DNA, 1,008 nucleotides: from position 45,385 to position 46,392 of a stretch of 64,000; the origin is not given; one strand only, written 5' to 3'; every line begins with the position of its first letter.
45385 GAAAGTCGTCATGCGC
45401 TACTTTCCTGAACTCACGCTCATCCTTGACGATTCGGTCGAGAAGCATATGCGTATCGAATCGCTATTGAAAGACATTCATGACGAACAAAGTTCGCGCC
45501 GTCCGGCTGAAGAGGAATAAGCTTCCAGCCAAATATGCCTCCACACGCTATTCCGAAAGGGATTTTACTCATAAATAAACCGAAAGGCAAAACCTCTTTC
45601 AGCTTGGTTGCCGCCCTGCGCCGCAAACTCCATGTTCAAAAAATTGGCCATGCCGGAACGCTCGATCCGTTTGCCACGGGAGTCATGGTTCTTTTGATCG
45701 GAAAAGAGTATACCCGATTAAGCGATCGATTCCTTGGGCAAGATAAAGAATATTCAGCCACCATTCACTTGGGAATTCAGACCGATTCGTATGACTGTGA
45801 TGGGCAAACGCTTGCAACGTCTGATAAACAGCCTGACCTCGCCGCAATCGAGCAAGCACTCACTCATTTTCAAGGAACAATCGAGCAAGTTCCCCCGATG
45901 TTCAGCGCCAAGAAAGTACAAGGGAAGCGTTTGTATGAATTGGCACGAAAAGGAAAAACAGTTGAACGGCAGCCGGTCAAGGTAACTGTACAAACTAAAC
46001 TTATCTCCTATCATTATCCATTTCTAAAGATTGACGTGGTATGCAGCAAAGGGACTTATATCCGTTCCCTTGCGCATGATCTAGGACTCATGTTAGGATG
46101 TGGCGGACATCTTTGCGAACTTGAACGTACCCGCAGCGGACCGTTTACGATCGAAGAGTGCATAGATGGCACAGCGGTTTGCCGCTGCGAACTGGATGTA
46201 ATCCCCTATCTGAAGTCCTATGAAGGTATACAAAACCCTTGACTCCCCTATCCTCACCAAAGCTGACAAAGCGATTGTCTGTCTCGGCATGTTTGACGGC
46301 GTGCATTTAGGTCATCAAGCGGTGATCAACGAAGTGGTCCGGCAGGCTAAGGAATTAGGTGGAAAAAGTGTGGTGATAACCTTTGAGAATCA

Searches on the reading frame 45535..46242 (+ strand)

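Call 79: search_protein_families(library=ncbifam, proteins=[window:45535-46242:+], max_evalue=0.00001)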
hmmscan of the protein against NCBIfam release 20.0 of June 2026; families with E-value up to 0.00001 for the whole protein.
window:45535-46242:+ (235 aa): 3 families
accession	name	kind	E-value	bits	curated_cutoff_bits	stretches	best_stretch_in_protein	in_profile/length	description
TIGR00431.1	TruB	equivalog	1.1e-79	267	151.45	1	8-213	2-208/210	tRNA pseudouridine(55) synthase TruB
NF003280.0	PRK04270.1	equivalog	8.9e-34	116.7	242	1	6-210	29-199/323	RNA-guided pseudouridylation complex pseudouridine synthase subunit Cbf5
TIGR00425.1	CBF5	equivalog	7.6e-30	104.1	238.15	1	6-210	32-202/322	RNA-guided pseudouridylation complex pseudouridine synthase subunit Cbf5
